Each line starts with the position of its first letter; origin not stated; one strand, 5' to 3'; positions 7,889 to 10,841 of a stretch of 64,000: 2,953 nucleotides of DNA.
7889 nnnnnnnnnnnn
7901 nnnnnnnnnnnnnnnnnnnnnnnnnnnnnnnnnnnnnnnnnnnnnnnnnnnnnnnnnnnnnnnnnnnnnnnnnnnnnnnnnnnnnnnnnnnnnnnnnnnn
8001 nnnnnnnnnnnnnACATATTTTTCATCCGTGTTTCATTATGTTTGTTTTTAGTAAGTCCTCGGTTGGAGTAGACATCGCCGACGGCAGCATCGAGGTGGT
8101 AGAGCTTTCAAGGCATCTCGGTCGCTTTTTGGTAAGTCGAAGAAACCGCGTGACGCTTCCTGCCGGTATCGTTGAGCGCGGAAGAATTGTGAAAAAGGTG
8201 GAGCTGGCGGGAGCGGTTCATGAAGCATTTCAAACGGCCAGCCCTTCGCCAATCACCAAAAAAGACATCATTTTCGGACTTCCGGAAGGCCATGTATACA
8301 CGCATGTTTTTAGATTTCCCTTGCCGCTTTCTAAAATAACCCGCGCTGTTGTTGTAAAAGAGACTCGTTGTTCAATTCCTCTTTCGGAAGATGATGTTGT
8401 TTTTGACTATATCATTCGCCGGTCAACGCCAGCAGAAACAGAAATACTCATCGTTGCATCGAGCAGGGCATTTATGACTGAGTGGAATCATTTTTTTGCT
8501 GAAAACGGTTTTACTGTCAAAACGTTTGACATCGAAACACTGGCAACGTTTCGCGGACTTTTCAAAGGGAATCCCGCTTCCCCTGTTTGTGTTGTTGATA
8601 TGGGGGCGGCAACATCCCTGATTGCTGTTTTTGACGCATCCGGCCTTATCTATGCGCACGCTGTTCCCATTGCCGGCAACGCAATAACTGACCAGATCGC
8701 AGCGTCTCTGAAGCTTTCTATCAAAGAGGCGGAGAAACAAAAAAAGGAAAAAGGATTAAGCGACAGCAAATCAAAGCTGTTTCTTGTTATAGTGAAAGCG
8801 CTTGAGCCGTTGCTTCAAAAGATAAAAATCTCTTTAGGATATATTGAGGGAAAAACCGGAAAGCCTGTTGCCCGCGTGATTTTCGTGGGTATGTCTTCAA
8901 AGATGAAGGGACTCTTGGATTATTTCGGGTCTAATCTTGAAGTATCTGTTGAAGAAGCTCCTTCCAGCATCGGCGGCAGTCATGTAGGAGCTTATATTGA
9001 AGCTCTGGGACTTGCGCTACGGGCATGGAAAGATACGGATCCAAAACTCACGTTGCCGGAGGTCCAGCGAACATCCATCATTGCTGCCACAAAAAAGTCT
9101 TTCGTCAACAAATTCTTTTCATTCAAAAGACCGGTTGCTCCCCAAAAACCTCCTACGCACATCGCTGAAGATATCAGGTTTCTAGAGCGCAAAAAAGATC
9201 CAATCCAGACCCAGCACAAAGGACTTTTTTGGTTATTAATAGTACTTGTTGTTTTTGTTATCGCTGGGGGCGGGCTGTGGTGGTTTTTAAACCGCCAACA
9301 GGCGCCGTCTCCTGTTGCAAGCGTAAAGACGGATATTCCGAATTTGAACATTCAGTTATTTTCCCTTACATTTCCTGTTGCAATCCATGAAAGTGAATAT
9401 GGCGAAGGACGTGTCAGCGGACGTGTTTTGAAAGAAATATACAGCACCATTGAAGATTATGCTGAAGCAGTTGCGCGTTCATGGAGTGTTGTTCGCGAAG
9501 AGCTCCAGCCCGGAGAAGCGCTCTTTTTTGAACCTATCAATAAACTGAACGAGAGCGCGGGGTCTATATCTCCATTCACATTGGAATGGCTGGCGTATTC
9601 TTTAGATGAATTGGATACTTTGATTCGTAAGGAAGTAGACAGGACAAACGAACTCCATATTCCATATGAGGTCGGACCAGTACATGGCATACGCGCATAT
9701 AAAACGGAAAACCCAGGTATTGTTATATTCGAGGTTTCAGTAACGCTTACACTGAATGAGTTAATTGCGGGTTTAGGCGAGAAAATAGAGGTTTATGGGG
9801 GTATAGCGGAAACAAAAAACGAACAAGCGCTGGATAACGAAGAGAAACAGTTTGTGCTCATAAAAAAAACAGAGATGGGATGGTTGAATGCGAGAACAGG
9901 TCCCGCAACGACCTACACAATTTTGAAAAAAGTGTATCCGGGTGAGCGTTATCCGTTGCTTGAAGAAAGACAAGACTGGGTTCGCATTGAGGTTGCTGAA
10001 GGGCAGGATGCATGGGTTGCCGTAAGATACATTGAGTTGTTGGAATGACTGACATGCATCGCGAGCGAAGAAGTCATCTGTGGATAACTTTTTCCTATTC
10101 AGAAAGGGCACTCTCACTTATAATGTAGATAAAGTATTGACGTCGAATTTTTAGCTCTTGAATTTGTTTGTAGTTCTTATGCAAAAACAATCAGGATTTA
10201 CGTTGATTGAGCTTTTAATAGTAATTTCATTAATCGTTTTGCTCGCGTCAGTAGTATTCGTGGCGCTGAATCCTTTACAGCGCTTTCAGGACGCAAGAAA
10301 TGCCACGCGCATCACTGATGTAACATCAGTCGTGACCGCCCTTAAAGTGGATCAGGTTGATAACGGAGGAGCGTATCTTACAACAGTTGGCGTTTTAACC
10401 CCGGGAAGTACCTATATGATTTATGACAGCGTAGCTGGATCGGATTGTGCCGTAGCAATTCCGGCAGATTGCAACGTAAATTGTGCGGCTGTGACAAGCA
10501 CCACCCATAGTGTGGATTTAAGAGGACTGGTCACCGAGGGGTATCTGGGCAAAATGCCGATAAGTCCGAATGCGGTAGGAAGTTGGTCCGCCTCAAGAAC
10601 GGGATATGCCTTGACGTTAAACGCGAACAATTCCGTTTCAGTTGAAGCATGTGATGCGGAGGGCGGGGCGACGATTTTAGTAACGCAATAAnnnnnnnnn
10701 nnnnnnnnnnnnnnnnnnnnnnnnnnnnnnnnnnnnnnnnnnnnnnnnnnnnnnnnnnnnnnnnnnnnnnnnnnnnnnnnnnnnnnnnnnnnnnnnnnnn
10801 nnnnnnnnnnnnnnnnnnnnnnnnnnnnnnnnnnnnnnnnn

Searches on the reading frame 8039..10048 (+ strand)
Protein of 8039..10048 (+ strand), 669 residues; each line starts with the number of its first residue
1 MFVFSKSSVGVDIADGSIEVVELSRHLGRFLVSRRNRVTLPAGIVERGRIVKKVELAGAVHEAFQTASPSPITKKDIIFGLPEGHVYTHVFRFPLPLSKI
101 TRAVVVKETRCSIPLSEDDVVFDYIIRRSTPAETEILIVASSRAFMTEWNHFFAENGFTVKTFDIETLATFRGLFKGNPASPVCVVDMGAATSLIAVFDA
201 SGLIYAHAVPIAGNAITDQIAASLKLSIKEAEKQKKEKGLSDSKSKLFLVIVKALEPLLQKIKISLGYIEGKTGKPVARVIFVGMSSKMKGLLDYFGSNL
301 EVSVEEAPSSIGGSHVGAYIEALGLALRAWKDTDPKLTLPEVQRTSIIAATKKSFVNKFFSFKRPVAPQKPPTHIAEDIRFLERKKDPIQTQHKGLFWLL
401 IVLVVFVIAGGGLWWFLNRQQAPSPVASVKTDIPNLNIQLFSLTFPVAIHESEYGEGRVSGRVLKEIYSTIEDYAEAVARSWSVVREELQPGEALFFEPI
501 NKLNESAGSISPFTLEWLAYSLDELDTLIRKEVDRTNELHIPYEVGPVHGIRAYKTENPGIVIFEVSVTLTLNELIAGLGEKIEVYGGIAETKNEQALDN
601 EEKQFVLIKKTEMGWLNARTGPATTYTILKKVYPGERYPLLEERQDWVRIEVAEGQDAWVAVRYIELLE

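Call 5: search_protein_families(library=pfam, proteins=[window:8039-10048:+], max_evalue=0.1)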
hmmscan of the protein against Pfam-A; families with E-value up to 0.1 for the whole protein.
window:8039-10048:+ (669 aa): 6 families
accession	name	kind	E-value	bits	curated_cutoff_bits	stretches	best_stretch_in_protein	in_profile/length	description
PF11104.14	PilM_2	-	3.3e-26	92.5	27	1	10-305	1-303/340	Type IV pilus assembly protein PilM;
PF14450.12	FtsA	-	3.5e-11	44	31.8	1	184-243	1-60/127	Cell division protein FtsA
PF08239.17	SH3_3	-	1.5e-09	38.3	27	1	616-666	3-54/54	Bacterial SH3 domain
PF06347.19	SH3_4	-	4.3e-05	23.6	24.1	1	616-662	5-51/56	Bacterial SH3 domain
PF06723.19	MreB_Mbl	-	0.00018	20.9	27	1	184-225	148-189/327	MreB/Mbl protein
PF08841.16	DDR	-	0.012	15.1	24.6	1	180-236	132-189/328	Diol dehydratase reactivase ATPase-like domain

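Call 8: search_protein_families(library=ncbifam, proteins=[window:8039-10048:+], max_evalue=0.1)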
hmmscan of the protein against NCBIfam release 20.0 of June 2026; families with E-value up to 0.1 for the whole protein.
window:8039-10048:+ (669 aa): 13 families
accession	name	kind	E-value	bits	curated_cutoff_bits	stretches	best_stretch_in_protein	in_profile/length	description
TIGR01175.1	pilM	subfamily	8.2e-27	94.1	133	1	7-306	4-312/348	type IV pilus assembly protein PilM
NF045709.1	Amuc_1101_fam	equivalog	2.4e-17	63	650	1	72-241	67-237/608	Amuc_1101 family PilM-like pilus complex protein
TIGR01174.1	ftsA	equivalog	1.5e-10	40.7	175.85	1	133-240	147-255/371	cell division protein FtsA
TIGR02529.1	EutJ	subfamily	7e-09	35.5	152.1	1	184-306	111-224/239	ethanolamine utilization protein EutJ family protein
NF011660.0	PRK15080.1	equivalog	8.1e-08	31.8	182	1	184-307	144-258/277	ethanolamine utilization protein EutJ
NF007009.0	PRK09472.1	equivalog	2e-07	30.5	409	1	182-239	205-262/420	cell division protein FtsA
TIGR04211.1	SH3_and_anchor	equivalog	2.4e-06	27.3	65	1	617-665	9-58/198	TIGR04211 family SH3 domain-containing protein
NF010539.0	PRK13927.1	subfamily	0.00054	19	293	1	183-225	153-195/339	rod shape-determining protein MreB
NF040678.1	EntFM_CwpFM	equivalog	0.0019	17.3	720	1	614-656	139-181/430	enterotoxin EntFM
NF010540.1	PRK13929.1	exception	0.0026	16.9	515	1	184-241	153-216/334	rod-share determining protein MreBH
TIGR00904.1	mreB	subfamily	0.025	13.6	365.75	1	184-225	153-194/334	MreB/Mrl family cell shape determining protein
NF005435.1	PRK07021.1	equivalog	0.031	14.1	131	1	393-427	5-44/157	flagellar basal body-associated protein FliL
NF004285.1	PRK05696.1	equivalog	0.087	12.6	179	0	390-424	14-49/171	flagellar basal body-associated protein FliL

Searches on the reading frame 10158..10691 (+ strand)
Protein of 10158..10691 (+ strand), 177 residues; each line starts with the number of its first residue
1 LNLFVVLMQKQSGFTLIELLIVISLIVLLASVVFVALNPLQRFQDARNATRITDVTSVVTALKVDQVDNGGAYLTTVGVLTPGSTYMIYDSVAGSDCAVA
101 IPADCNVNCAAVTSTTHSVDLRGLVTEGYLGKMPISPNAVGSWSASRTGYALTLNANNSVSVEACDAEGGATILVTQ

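Call 5: search_protein_families(library=pfam, proteins=[window:10158-10691:+], max_evalue=0.1)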
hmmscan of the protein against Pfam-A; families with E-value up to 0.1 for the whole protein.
window:10158-10691:+ (177 aa): 1 family
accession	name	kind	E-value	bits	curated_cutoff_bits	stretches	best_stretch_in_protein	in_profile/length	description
PF07963.17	N_methyl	-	1e-07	31.7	21.2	1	8-34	1-27/27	Prokaryotic N-terminal methylation motif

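Call 8: search_protein_families(library=ncbifam, proteins=[window:10158-10691:+], max_evalue=0.1)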
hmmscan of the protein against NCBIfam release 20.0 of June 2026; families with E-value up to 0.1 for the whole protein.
window:10158-10691:+ (177 aa): 12 families
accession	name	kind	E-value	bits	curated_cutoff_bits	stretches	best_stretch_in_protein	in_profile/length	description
TIGR02532.1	IV_pilin_GFxxxE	domain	1.9e-06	27.5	16.3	1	11-33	1-23/24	prepilin-type N-terminal cleavage/methylation domain-containing protein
TIGR01710.1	typeII_sec_gspG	equivalog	4.1e-06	26.9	88.85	1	12-70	1-57/134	type II secretion system major pseudopilin GspG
TIGR01708.2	typeII_sec_gspH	equivalog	4.6e-06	26.7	80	1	11-41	1-31/169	type II secretion system minor pseudopilin GspH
NF007800.0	PRK10506.1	equivalog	3e-05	23.9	158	1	8-34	5-31/163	prepilin peptidase-dependent protein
NF007862.0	PRK10574.1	equivalog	6.3e-05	23.1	138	1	8-36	1-29/145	prepilin peptidase-dependent pilin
NF041013.1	T4P_ComGE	equivalog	0.00018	21.6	49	1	9-47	1-39/83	competence type IV pilus minor pilin ComGE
NF040982.1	ComGD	equivalog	0.00053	20.4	70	1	11-45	1-36/139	competence type IV pilus minor pilin ComGD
TIGR02596.1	TIGR02596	subfamily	0.0041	17.2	70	1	14-57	1-45/196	Verru_Chthon cassette protein D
NF040999.1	pilin_ComGC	equivalog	0.0048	17.1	75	1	11-30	1-20/84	competence type IV pilus major pilin ComGC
NF041775.1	typeIV_PilA_Myxo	equivalog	0.006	16.6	400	1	10-114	9-114/214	type IV pilin protein PilA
TIGR01711.1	gspJ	equivalog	0.0091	15.8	64.85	1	13-65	2-56/192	type II secretion system minor pseudopilin GspJ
NF041002.1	pilin_ComGF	equivalog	0.027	14.7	80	1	11-38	1-28/139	competence type IV pilus minor pilin ComGF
